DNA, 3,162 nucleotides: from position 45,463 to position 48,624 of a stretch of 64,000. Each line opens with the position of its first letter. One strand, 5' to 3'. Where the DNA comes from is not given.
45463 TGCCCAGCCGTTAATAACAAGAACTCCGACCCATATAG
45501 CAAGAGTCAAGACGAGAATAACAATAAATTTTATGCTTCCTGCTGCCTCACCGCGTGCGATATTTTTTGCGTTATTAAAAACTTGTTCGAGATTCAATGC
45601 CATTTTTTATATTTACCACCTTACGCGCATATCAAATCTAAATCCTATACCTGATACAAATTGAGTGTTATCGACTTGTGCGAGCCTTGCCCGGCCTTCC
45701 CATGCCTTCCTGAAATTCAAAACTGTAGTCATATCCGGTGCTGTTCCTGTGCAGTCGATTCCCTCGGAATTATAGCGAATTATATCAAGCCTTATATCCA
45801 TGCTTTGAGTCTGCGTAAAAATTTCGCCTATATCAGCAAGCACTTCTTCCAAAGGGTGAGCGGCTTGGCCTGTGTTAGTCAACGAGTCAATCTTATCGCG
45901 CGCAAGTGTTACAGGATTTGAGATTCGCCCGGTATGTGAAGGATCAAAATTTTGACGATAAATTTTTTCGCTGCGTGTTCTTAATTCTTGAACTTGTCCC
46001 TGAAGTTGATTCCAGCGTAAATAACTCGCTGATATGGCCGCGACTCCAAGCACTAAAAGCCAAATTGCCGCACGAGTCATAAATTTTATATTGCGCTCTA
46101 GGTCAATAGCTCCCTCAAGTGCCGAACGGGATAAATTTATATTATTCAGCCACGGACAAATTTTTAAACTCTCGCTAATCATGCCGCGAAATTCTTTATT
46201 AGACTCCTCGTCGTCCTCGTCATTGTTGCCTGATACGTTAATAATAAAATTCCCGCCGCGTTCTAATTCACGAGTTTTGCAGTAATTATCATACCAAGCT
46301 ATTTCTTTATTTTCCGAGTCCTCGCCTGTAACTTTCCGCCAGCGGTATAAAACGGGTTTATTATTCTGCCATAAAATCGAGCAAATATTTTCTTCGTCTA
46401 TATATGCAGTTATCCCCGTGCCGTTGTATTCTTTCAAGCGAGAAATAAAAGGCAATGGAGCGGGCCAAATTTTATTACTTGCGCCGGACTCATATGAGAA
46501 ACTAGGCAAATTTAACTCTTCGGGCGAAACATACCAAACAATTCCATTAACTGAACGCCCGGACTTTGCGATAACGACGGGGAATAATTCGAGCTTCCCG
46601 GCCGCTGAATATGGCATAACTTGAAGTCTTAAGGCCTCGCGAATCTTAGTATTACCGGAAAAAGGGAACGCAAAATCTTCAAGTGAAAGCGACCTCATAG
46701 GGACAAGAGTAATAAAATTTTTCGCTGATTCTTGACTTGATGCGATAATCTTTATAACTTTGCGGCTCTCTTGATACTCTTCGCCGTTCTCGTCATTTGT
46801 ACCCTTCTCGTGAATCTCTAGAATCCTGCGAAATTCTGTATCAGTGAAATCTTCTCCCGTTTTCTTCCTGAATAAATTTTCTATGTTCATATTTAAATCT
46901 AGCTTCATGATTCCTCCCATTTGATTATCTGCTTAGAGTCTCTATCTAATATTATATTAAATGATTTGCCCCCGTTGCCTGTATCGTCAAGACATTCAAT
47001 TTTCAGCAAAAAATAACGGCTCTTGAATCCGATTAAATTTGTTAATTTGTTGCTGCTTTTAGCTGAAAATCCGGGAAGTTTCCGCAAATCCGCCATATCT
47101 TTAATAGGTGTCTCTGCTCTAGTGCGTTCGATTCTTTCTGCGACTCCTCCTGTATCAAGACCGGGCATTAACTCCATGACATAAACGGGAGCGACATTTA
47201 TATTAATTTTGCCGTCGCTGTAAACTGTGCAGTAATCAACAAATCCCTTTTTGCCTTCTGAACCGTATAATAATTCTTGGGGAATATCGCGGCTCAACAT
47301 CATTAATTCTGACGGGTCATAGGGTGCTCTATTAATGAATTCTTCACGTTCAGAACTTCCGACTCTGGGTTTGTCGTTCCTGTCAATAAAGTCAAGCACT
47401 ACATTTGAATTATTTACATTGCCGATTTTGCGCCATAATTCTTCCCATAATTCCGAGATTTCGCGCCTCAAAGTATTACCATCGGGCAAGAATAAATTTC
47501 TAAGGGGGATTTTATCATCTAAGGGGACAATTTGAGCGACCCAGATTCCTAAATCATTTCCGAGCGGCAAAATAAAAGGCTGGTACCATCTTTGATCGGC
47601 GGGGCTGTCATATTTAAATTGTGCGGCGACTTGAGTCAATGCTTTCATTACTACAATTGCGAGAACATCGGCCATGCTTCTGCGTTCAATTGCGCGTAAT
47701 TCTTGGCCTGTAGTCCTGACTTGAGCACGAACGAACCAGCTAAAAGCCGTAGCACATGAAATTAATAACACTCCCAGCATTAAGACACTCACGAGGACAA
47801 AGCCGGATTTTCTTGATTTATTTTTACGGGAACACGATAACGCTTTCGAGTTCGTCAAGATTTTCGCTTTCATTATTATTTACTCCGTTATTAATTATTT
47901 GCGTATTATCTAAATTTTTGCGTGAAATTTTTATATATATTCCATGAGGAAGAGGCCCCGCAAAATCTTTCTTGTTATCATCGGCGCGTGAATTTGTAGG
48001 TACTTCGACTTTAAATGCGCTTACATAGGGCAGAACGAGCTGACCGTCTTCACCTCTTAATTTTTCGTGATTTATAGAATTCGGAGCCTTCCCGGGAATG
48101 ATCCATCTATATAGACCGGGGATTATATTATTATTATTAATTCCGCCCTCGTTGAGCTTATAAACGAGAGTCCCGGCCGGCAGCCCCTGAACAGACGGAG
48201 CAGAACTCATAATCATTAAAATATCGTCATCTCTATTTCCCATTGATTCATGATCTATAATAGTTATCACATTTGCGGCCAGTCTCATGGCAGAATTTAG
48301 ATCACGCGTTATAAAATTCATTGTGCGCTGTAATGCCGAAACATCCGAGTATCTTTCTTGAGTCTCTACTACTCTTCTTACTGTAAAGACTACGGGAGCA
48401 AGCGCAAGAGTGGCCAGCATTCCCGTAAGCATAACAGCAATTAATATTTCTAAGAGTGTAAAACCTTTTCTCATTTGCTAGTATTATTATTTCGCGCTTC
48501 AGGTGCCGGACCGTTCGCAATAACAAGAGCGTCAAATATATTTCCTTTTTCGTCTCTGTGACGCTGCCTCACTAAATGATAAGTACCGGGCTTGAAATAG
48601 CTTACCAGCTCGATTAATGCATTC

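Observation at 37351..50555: Complete T2SS-like secretion/pseudopilus locus with a scrambled gene order and no prepilin peptidase in view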

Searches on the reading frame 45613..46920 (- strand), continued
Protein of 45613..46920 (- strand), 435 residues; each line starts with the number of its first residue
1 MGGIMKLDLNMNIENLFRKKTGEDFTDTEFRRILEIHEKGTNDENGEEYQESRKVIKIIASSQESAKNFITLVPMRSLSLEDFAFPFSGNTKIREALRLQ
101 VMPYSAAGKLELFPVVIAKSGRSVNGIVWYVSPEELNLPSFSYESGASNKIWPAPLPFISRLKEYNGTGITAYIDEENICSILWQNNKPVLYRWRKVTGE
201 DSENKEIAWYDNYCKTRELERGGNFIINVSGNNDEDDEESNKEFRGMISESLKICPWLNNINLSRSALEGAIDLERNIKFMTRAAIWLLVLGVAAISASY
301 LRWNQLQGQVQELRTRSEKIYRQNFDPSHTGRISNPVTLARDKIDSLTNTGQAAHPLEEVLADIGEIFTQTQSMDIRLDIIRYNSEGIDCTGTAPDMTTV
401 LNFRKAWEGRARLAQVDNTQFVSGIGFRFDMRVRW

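Call 49: find_encoding_contigs(protein=window:45613-46920:-, flank=10000, max_places=3)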
Protein window:45613-46920:- (435 aa): no gene with exactly this product is on record in the collection.

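Call 70: find_encoding_contigs(protein=P0136, flank=10000, max_places=1)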
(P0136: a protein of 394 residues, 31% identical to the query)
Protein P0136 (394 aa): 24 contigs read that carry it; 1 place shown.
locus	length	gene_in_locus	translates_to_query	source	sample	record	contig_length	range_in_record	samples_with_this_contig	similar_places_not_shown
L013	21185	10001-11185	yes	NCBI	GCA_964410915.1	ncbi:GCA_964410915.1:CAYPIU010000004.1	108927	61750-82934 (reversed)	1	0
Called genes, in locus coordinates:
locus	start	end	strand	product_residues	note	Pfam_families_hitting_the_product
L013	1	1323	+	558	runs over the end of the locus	PF03485:Arg_tRNA_synt_N, PF00750:tRNA-synt_1d, PF01406:tRNA-synt_1e (faint), PF05746:DALR_1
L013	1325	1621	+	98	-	PF04977:DivIC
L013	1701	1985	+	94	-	PF01250:Ribosomal_S6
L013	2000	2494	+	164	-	PF00436:SSB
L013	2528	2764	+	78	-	PF01084:Ribosomal_S18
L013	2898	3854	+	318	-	PF09991:DUF2232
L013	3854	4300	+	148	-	PF01281:Ribosomal_L9_N, PF03948:Ribosomal_L9_C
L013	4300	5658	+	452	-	PF00772:DnaB, PF13481:AAA_25, PF03796:DnaB_C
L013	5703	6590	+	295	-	PF02195:ParB_N, PF17762:HTH_ParB, PF08535:KorB (faint)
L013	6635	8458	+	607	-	PF04932:Wzy_C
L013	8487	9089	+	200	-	PF07963:N_methyl (weak)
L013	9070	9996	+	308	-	PF12836:HHH_3 (weak), PF14579:HHH_6 (weak)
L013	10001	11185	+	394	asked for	PF12693:GspL_C (weak)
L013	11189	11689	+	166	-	PF28037:T2SS_GspM_synerg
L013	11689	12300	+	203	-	PF28042:T2SS_GspN_synerg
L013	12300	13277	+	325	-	PF13180:PDZ_2 (weak), PF17820:PDZ_6 (weak)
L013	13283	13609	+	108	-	PF07963:N_methyl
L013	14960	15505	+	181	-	PF00263:Secretin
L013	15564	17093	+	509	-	PF00437:T2SSE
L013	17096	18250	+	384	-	PF28597:T2SSF_N, PF00482:T2SSF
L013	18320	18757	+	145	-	PF07963:N_methyl, PF08334:T2SSG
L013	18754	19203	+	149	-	PF07963:N_methyl (weak)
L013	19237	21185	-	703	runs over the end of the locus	PF12437:GSIII_N, PF00120:Gln-synt_C, PF18318:Gln-synt_C-ter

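Call 71: find_encoding_contigs(protein=P0238, flank=10000, max_places=1)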
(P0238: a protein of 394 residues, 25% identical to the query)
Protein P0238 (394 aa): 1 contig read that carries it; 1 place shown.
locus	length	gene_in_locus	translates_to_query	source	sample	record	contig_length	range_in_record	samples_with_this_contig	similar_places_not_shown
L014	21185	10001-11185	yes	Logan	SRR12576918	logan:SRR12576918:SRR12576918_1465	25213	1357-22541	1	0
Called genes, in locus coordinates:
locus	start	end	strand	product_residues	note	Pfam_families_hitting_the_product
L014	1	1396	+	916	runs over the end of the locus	?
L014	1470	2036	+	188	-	-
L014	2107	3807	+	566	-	-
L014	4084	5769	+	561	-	PF13487:HD_5, PF01966:HD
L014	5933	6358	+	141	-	-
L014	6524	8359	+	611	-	PF04932:Wzy_C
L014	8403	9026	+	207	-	-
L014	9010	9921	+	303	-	PF03934:T2SSK (faint), PF12836:HHH_3 (weak)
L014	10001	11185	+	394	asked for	-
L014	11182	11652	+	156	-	PF28037:T2SS_GspM_synerg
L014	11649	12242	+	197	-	PF28042:T2SS_GspN_synerg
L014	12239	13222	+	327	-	PF13180:PDZ_2, PF17820:PDZ_6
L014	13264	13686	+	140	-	-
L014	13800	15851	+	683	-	PF21305:type_II_gspD_N0, PF03958:Secretin_N, PF00263:Secretin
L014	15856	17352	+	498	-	PF00437:T2SSE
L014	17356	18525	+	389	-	PF00482:T2SSF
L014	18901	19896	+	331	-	PF13439:Glyco_transf_4, PF13477:Glyco_trans_4_2, PF13579:Glyco_trans_4_4, PF20706:GT4-conflict, PF00534:Glycos_transf_1, PF13692:Glyco_trans_1_4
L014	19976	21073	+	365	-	PF13439:Glyco_transf_4, PF20706:GT4-conflict (weak), PF00534:Glycos_transf_1, PF13692:Glyco_trans_1_4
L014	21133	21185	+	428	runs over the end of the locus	PF04932:Wzy_C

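Call 72: find_encoding_contigs(protein=P0250, flank=10000, max_places=1)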
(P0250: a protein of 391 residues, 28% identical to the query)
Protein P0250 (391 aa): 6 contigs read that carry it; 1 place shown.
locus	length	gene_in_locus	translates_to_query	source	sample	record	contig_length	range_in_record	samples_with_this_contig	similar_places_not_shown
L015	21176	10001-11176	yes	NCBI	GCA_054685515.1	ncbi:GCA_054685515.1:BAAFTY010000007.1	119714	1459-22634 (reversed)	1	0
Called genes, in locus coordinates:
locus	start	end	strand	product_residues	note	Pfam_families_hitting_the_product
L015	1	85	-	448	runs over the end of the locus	PF00202:Aminotran_3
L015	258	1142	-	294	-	PF01418:HTH_6, PF01380:SIS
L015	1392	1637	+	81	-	-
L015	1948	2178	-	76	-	-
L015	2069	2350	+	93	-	PF12837:Fer4_6 (faint), PF14697:Fer4_21 (faint), PF12838:Fer4_7, PF13187:Fer4_9, PF00037:Fer4 (weak), PF12797:Fer4_2 (weak), PF13237:Fer4_10 (weak)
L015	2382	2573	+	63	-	PF02416:TatA_B_E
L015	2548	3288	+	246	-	PF00902:TatC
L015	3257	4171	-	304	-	PF00892:EamA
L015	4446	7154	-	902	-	PF04392:ABC_sub_bind, PF00512:HisKA, PF02518:HATPase_c, PF00072:Response_reg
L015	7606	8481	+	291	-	PF09924:LPG_synthase_C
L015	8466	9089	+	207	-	-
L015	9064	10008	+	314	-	PF03934:T2SSK (weak)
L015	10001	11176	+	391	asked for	PF12693:GspL_C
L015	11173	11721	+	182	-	PF28037:T2SS_GspM_synerg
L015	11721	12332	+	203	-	PF28042:T2SS_GspN_synerg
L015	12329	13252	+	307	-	PF13180:PDZ_2 (weak)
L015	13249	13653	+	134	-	PF07963:N_methyl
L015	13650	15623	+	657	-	PF21305:type_II_gspD_N0, PF03958:Secretin_N, PF00263:Secretin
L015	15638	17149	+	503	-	PF05157:MshEN (faint), PF00437:T2SSE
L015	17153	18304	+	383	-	PF28597:T2SSF_N, PF00482:T2SSF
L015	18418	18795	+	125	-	PF08334:T2SSG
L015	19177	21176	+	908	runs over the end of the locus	PF00111:Fer2, PF01799:Fer2_2, PF01315:Ald_Xan_dh_C, PF02738:MoCoBD_1, PF20256:MoCoBD_2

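Call 81: search_protein_families(library=pfam, proteins=[L001:17487-18311:+, L008:15686-16468:+], max_evalue=0.01)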
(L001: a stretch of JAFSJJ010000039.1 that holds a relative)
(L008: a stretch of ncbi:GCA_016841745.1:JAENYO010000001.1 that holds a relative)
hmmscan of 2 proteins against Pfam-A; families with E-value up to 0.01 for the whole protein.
L001:17487-18311:+ (274 aa): 2 families
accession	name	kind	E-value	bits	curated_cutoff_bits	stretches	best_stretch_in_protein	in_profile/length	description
PF01522.26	Polysacc_deac_1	-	1.2e-29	103.2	23.1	1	84-214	2-123/124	Polysaccharide deacetylase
PF03065.20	Glyco_hydro_57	-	9.3e-06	25.6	21.2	1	111-219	65-173/291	Glycosyl hydrolase family 57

L008:15686-16468:+ (260 aa): 8 families
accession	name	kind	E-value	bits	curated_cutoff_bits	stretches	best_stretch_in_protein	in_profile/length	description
PF13614.12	AAA_31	-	8.4e-45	153.3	27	1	4-181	3-175/177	AAA domain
PF01656.29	CbiA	-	1.5e-20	73.9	25.4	1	5-231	1-123/125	CobQ/CobB/MinD/ParA nucleotide binding domain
PF10609.15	ParA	-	1.4e-09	38.2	27.1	1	4-204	5-189/246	NUBPL iron-transfer P-loop NTPase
PF09140.17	MipZ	-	7.3e-09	35.7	20.7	1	4-155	2-130/262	ATPase MipZ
PF00142.24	Fer4_NifH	-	1.1e-07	32.1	25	1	161-256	155-247/271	4Fe-4S iron sulfur cluster binding proteins, NifH/frxC family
PF02374.21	ArsA_ATPase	-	4.5e-06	26.5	24.3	1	11-135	9-135/305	Anion-transporting ATPase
PF06564.18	CBP_BcsQ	-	4.1e-05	23.6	21.3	1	4-247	3-227/234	Cellulose biosynthesis protein BcsQ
PF13481.12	AAA_25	-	0.0051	16.9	27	0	11-47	41-84/195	AAA domain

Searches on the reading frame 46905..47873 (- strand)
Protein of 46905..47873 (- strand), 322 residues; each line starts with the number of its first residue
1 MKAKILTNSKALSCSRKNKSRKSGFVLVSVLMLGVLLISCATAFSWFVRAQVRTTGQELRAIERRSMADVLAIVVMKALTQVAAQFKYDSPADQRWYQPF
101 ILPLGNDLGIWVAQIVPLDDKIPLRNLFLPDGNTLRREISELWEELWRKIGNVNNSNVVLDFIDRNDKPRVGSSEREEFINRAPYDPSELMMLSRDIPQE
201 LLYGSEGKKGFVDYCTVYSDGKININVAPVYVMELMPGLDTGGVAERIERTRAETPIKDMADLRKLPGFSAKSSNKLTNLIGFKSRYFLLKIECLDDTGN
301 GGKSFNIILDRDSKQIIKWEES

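Call 3: search_protein_families(library=pfam, proteins=[window:46905-47873:-], max_evalue=0.01)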
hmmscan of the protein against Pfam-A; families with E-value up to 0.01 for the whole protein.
window:46905-47873:- (322 aa): 1 family
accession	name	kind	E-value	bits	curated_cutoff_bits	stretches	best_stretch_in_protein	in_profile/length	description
PF12836.13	HHH_3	-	0.00019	21.9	27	1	221-278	4-61/65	Helix-hairpin-helix motif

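Call 4: search_protein_families(library=ncbifam, proteins=[window:46905-47873:-], max_evalue=0.01)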
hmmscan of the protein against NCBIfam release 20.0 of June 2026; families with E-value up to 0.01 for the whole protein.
window:46905-47873:- (322 aa): 1 family
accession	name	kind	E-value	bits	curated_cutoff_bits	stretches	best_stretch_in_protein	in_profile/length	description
NF037980.1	T2SS_GspK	equivalog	6.6e-17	62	130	1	23-294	2-281/307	type II secretion system minor pseudopilin GspK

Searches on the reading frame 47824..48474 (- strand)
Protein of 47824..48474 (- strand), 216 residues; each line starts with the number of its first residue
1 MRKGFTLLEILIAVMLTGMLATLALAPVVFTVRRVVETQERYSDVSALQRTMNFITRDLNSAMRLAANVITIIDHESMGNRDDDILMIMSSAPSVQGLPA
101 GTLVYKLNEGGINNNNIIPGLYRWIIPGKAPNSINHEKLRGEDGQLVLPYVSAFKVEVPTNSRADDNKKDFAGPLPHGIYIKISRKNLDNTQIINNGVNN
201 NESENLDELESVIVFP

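Call 3: search_protein_families(library=pfam, proteins=[window:47824-48474:-], max_evalue=0.01)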
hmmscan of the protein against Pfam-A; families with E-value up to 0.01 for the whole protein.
window:47824-48474:- (216 aa): 1 family
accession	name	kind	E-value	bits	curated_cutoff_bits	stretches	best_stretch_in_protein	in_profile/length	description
PF07963.17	N_methyl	-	2.6e-05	24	21.2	1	2-25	4-27/27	Prokaryotic N-terminal methylation motif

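Call 4: search_protein_families(library=ncbifam, proteins=[window:47824-48474:-], max_evalue=0.01)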
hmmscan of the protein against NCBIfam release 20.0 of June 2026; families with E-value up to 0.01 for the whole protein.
window:47824-48474:- (216 aa): 8 families
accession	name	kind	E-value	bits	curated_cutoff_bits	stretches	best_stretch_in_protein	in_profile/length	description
TIGR02532.1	IV_pilin_GFxxxE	domain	1.2e-05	24.9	16.3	1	2-25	1-24/24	prepilin-type N-terminal cleavage/methylation domain-containing protein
TIGR01710.1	typeII_sec_gspG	equivalog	2e-05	24.6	88.85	1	3-55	1-52/134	type II secretion system major pseudopilin GspG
TIGR01708.2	typeII_sec_gspH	equivalog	0.00047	20.2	80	1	3-45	2-40/169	type II secretion system minor pseudopilin GspH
TIGR01711.1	gspJ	equivalog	0.00048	20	64.85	1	3-63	1-61/192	type II secretion system minor pseudopilin GspJ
NF041002.1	pilin_ComGF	equivalog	0.00053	20.2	80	1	3-68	2-64/139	competence type IV pilus minor pilin ComGF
NF038304.1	EPS_HpsC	equivalog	0.00072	19.2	200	1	2-63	20-81/318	hormogonium polysaccharide secretion pseudopilin HpsC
NF007848.0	PRK10557.1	equivalog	0.0026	17.1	120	1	2-62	10-70/192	prepilin peptidase-dependent protein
NF041013.1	T4P_ComGE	equivalog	0.0032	17.5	49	1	3-49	4-50/83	competence type IV pilus minor pilin ComGE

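Call 55: search_solved_structures(query=A3, max_evalue=10)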
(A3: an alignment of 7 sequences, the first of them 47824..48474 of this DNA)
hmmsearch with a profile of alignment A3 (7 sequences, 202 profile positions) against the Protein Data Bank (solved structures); distinct sequences matched with E-value up to 10: 27.
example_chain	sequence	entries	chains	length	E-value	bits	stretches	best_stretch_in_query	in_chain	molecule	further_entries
7tgg_A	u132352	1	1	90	4e-07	33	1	4-28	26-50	Geopilin domain 1 protein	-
9egp_A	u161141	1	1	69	1.2e-06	31.5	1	4-30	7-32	Geopilin domain 1 protein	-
9laa_A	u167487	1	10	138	2.4e-06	30.5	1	1-28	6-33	Type IV pilin protein PilA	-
2m7g_A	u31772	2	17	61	0.00018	24.4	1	8-29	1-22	Geopilin domain 1 protein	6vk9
2hi2_A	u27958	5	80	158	0.00043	23.1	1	8-28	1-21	Fimbrial protein | PilA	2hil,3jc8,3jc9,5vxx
1ay2_A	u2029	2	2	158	0.00046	23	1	8-28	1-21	TYPE 4 PILIN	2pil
5kua_A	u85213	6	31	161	0.00051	22.9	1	8-28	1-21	pilin | Neisseria meningitidis PilE variant SB-GATDH | Neisseria meningitidis PilE, SB-DATDH variant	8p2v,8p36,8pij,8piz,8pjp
8p3b_A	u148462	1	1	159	0.00053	22.8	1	8-28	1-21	Fimbrial protein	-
9lab_B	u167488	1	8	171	0.00062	22.6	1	3-31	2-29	MSHA major pilin subunit MshA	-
1oqw_A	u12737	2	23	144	0.001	21.9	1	8-29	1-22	Fimbrial protein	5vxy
8tj2_C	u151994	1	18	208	0.0012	21.6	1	8-32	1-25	Type IV major pilin protein PilA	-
3sok_A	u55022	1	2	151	0.0027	20.5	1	8-28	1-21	Fimbrial protein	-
5wda_A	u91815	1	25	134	0.0069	19.2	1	8-57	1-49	General secretion pathway protein G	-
8tum_e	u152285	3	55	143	0.0079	19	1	8-29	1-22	Type IV major pilin protein PilA | Pilin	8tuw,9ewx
9xnc_G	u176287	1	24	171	0.027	17.2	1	7-36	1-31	Bacteria pilus (like)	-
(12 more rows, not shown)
